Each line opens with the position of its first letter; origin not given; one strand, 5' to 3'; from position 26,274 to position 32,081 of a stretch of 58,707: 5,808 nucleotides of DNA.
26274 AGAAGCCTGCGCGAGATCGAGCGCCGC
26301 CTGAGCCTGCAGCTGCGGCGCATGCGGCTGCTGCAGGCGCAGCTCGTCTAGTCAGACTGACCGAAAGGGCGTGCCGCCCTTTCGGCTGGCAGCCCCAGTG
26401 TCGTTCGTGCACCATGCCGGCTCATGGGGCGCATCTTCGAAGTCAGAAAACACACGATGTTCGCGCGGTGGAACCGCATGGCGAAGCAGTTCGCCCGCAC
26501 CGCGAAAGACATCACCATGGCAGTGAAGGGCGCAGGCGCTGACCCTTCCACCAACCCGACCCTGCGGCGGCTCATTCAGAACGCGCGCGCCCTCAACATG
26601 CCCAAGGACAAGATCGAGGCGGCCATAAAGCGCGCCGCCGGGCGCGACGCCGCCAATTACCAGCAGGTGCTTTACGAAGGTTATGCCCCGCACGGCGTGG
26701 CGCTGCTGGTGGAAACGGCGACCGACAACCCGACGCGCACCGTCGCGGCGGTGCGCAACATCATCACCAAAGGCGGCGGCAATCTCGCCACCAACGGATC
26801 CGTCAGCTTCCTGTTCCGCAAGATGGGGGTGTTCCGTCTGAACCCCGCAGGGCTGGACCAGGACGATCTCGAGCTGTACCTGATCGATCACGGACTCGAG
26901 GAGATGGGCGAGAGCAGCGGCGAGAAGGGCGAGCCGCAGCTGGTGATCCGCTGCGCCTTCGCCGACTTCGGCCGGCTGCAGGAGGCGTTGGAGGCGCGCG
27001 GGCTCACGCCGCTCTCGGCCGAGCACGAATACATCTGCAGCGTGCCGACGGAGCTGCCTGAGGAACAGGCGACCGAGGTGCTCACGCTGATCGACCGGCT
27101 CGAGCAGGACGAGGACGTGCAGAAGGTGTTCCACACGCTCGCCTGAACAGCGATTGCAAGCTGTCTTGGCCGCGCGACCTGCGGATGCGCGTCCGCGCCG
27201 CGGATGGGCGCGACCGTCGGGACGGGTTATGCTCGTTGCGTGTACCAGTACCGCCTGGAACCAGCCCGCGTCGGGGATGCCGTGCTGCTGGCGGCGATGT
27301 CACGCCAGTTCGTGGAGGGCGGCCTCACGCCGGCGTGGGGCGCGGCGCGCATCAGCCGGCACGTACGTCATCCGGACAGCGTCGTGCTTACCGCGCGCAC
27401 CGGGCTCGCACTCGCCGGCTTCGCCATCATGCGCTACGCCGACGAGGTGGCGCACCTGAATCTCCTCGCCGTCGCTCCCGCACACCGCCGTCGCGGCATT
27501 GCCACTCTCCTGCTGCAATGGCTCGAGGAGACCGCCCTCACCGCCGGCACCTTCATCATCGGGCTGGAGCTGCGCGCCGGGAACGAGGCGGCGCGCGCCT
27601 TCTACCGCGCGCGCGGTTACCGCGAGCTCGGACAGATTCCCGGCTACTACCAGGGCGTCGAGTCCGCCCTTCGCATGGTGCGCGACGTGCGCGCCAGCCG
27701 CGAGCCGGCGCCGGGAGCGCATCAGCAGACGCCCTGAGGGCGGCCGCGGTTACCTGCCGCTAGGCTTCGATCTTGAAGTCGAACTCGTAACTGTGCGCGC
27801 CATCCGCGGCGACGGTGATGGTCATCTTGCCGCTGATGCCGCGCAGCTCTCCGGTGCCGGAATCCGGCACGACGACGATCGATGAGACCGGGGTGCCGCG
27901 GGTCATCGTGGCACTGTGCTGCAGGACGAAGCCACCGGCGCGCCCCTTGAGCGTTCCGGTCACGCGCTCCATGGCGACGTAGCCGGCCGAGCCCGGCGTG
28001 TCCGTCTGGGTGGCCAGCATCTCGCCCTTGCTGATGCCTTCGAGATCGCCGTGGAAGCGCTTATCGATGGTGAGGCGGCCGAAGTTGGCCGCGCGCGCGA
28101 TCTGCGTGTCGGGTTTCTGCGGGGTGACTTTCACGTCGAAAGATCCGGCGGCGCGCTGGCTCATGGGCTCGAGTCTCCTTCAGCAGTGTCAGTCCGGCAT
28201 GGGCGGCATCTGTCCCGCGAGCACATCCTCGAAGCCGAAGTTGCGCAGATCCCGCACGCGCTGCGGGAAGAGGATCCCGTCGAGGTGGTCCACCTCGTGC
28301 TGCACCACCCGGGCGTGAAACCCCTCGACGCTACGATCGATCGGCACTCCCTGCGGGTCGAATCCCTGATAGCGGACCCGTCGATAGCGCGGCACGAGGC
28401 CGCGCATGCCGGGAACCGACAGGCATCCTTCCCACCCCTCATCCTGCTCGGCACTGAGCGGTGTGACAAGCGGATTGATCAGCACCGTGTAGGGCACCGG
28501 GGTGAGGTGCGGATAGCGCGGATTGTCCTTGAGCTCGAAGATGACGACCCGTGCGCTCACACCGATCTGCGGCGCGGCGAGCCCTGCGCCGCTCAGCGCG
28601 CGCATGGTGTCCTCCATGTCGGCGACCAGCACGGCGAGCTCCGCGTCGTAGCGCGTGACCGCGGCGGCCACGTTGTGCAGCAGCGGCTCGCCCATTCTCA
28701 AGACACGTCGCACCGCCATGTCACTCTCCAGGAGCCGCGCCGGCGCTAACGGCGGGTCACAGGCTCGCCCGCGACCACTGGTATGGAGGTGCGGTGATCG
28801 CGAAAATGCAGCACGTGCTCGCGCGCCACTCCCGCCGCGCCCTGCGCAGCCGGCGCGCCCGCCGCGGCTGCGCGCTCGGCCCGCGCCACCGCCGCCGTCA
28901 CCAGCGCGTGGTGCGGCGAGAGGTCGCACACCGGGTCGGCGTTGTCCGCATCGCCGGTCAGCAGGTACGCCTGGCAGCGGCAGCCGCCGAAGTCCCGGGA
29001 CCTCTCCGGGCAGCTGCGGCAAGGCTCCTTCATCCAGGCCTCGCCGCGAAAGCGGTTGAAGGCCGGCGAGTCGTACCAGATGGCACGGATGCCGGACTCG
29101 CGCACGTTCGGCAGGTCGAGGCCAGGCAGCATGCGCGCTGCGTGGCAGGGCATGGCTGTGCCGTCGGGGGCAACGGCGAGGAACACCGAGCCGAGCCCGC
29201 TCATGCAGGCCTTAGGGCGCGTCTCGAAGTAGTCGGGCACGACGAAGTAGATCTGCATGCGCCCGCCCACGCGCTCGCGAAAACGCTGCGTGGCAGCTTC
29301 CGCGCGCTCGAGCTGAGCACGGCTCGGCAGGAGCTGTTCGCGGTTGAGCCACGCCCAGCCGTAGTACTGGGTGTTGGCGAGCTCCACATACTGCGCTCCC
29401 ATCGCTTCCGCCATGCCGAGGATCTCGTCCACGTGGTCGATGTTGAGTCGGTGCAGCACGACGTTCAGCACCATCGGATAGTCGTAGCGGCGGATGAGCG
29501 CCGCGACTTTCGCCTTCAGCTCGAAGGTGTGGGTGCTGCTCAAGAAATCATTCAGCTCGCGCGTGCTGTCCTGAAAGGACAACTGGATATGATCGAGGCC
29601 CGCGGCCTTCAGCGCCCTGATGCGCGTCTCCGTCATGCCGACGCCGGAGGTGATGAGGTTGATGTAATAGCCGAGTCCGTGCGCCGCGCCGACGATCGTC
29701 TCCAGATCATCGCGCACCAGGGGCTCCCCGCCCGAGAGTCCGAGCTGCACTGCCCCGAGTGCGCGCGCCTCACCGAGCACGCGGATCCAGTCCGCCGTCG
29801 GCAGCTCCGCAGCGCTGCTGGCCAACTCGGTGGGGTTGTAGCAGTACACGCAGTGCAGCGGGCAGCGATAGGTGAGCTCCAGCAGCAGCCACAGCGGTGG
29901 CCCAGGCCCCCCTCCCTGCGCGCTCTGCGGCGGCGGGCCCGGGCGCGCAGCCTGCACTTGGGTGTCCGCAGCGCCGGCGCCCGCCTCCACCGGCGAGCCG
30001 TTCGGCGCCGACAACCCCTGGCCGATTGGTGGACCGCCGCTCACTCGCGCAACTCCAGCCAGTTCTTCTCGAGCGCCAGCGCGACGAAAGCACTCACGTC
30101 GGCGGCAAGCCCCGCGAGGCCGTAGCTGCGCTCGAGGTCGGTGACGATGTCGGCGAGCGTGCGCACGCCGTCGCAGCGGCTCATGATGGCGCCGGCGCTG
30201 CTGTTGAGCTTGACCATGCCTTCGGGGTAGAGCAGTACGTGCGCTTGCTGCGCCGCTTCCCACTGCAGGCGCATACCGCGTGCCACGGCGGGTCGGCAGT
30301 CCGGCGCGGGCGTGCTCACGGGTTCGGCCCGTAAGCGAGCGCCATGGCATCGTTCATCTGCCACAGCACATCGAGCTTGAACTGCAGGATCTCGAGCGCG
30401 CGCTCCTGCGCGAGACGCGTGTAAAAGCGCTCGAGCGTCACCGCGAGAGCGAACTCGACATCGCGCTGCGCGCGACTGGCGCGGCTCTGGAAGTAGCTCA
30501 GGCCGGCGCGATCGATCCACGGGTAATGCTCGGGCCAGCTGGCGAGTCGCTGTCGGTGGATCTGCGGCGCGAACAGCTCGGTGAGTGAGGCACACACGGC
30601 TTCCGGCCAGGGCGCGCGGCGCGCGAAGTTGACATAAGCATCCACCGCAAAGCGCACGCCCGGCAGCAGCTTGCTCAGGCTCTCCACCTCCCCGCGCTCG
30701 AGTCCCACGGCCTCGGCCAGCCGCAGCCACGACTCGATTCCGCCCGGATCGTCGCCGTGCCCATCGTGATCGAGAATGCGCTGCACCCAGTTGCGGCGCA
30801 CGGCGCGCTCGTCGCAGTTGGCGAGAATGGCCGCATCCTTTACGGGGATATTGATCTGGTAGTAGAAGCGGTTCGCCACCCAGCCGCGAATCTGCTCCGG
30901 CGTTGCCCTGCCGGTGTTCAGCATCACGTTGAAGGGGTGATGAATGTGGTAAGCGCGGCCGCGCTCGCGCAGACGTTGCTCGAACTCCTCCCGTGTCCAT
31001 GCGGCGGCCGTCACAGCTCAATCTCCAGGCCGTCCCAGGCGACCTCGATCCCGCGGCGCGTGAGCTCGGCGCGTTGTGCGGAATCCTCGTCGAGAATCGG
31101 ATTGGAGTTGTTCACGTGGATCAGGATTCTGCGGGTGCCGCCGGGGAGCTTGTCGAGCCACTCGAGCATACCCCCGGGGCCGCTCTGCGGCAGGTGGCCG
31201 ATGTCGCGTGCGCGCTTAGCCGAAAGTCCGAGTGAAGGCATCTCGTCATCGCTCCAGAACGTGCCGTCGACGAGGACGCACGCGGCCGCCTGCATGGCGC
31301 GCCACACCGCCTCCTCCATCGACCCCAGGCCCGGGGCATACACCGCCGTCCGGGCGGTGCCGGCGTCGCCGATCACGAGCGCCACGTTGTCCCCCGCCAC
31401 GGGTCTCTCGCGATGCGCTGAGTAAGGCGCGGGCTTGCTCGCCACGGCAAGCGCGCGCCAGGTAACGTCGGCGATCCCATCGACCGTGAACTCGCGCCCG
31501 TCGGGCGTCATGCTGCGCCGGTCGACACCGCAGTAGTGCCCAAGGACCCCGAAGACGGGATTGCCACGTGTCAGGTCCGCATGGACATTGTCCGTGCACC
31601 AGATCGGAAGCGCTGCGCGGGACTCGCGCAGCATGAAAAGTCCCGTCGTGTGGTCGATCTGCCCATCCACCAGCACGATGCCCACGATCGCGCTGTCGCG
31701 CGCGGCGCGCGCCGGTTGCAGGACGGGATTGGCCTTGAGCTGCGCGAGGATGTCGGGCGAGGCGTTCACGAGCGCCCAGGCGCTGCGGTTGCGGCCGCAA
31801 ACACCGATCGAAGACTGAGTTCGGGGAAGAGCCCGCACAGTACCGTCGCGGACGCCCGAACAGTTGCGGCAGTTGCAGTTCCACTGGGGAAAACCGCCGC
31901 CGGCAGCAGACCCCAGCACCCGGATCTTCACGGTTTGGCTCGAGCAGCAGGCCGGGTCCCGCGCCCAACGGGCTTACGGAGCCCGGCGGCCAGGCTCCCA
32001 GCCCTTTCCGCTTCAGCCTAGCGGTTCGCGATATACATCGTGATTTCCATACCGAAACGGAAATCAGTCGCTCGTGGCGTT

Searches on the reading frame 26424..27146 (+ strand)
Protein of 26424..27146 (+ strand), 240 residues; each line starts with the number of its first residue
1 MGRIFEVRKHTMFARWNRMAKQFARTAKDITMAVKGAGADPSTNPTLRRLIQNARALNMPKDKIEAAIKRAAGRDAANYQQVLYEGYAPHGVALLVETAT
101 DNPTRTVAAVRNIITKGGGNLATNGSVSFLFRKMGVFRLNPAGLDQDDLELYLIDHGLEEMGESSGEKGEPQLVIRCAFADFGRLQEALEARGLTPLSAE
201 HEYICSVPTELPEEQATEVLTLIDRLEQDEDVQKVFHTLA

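Call 9: search_protein_families(library=pfam, proteins=[window:26424-27146:+], max_evalue=0.0001)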
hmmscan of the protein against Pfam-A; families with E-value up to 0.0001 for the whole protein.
window:26424-27146:+ (240 aa): 2 families
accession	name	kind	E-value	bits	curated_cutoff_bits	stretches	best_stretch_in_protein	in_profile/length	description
PF01709.26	Transcrip_reg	-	1.3e-47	162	27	1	79-238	1-159/160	TACO1/YebC second and third domain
PF20772.2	TACO1_YebC_N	-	1.3e-23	83.6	36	1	5-73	3-72/73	TACO1/YebC protein N-terminal domain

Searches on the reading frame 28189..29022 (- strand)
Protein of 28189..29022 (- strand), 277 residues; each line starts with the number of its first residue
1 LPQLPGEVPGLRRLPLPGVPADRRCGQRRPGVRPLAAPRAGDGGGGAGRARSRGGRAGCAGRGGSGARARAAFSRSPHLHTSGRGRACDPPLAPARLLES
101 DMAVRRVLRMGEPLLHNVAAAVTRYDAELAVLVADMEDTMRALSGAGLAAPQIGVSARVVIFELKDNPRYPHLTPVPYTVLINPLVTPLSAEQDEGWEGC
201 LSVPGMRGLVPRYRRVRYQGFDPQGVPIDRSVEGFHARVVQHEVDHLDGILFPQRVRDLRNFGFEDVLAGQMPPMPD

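Call 71: search_protein_families(library=ncbifam, proteins=[window:28189-29022:-], max_evalue=0.00001)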
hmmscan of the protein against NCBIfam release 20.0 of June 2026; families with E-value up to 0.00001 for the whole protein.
window:28189-29022:- (277 aa): 6 families
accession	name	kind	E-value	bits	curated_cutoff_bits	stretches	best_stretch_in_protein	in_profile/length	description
NF001159.1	PRK00150.1-3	subfamily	3.8e-48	163.2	125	1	104-258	2-152/167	peptide deformylase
TIGR00079.1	pept_deformyl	equivalog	2.4e-35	121.5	103.95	1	106-261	3-152/161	peptide deformylase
NF009483.0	PRK12846.1-4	equivalog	2e-32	112.4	267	1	102-254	1-154/193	peptide deformylase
NF009484.0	PRK12846.1-5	equivalog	2.3e-31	108.8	190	1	102-260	1-151/165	peptide deformylase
NF011189.0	PRK14595.1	equivalog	7.9e-22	77.7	232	1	102-258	1-148/162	peptide deformylase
NF006670.0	PRK09218.1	equivalog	5.1e-17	62.1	162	1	114-251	11-135/136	peptide deformylase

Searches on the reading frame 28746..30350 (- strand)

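Call 70: search_protein_families(library=pfam, proteins=[window:28746-30350:-], max_evalue=0.00001)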
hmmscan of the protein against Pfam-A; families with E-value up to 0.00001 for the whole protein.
window:28746-30350:- (534 aa): 2 families
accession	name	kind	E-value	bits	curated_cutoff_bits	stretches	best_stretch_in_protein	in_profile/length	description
PF04055.27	Radical_SAM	-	4e-23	82.9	29.5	1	158-312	2-164/166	Radical SAM superfamily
PF13186.11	SPASM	-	3.1e-08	34.2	21.5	1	389-448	6-67/67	Iron-sulfur cluster-binding domain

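Call 71: search_protein_families(library=ncbifam, proteins=[window:28746-30350:-], max_evalue=0.00001)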
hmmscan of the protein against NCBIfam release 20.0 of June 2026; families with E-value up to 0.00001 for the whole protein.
window:28746-30350:- (534 aa): 39 families (the best 25 are shown)
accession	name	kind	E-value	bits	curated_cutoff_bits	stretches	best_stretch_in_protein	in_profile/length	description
TIGR02109.1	PQQ_syn_pqqE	equivalog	1.1e-153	511.5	381.35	1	150-494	4-349/358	pyrroloquinoline quinone biosynthesis protein PqqE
TIGR04545.1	rSAM_ahbD_hemeb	equivalog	1.4e-31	110.2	500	2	157-320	4-168/339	heme b synthase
TIGR03962.1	mycofact_rSAM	equivalog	9.6e-30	103.9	265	1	152-477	11-333/339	mycofactocin radical SAM maturase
TIGR04053.2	TIGR04053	equivalog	8.7e-29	100.9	395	2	152-321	7-180/366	TIGR04053 family radical SAM/SPASM domain-containing protein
TIGR04250.1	SCM_rSAM_ScmE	equivalog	5.3e-26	91.4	400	1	157-340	7-192/358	SynChlorMet cassette radical SAM/SPASM protein ScmE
TIGR04051.1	rSAM_NirJ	equivalog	2.2e-23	82.8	515.45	1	157-339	6-188/354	heme d1 biosynthesis radical SAM protein NirJ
TIGR04347.1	pseudo_SAM_Halo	equivalog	4.5e-23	82.1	525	1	158-277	43-162/390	TIGR04347 family pseudo-SAM/SPASM protein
TIGR02668.1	moaA_archaeal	equivalog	6.8e-23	81.1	325.25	1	157-328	14-190/303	GTP 3',8-cyclase MoaA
NF050035.1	rSAM_WgK_link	exception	5e-21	75.1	650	1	155-323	11-180/367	radical SAM/SPASM peptide maturase WgkB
TIGR04055.1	rSAM_NirJ2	equivalog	6.5e-21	75.2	500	2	160-320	7-167/326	putative heme d1 biosynthesis radical SAM protein NirJ2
TIGR04303.1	GeoRSP_rSAM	equivalog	6.9e-21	75.1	400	1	159-475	11-324/325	GeoRSP system radical SAM/SPASM protein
NF045646.2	rSAM_Se_TrsS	equivalog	4.4e-20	71.6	490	1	156-317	89-254/441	radical SAM (seleno)protein TrsS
NF001199.0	PRK00164.2-1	equivalog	2.9e-19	69.3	231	1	157-328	16-191/308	GTP 3',8-cyclase MoaA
TIGR04133.1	rSAM_w_lipo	hypoth_equivalog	5.7e-19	68.3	425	1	155-448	26-322/350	TIGR04133 family radical SAM/SPASM protein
TIGR02666.1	moaA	equivalog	1.6e-16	60.2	284.05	1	157-357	14-223/336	GTP 3',8-cyclase MoaA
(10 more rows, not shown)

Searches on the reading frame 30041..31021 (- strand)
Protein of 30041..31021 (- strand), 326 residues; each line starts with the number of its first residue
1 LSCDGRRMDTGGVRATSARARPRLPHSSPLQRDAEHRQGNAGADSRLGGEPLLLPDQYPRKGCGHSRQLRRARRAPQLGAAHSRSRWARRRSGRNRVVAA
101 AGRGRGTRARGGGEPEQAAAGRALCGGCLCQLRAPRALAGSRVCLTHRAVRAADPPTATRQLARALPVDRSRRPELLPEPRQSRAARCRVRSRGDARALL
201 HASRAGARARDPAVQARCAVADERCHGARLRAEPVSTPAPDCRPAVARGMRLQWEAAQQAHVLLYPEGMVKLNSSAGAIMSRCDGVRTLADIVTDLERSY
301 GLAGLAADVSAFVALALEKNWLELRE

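Call 71: search_protein_families(library=ncbifam, proteins=[window:30041-31021:-], max_evalue=0.00001)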
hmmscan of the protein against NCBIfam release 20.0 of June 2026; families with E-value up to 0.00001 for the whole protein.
window:30041-31021:- (326 aa): 2 families
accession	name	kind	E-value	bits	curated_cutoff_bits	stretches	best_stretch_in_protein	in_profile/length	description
TIGR03859.1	PQQ_PqqD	equivalog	2.6e-30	104.1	46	1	244-323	1-81/81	pyrroloquinoline quinone biosynthesis peptide chaperone PqqD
NF002535.0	PRK02079.1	equivalog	2.8e-28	97.5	101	1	243-324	9-91/92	pyrroloquinoline quinone biosynthesis peptide chaperone PqqD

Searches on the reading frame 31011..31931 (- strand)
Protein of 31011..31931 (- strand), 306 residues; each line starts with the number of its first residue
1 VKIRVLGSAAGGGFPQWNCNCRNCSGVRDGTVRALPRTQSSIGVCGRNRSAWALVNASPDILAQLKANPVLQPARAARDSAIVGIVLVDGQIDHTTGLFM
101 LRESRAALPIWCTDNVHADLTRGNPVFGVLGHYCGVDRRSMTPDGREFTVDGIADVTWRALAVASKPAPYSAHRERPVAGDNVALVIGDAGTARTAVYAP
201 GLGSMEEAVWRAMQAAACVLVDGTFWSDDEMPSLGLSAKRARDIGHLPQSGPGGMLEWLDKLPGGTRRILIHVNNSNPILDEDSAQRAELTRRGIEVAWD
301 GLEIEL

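Call 71: search_protein_families(library=ncbifam, proteins=[window:31011-31931:-], max_evalue=0.00001)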
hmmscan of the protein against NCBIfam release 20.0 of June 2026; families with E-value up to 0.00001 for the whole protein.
window:31011-31931:- (306 aa): 1 family
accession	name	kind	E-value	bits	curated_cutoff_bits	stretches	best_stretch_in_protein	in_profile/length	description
TIGR02108.2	PQQ_syn_pqqB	equivalog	7.4e-115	383.5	245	1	2-306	1-298/298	pyrroloquinoline quinone biosynthesis protein PqqB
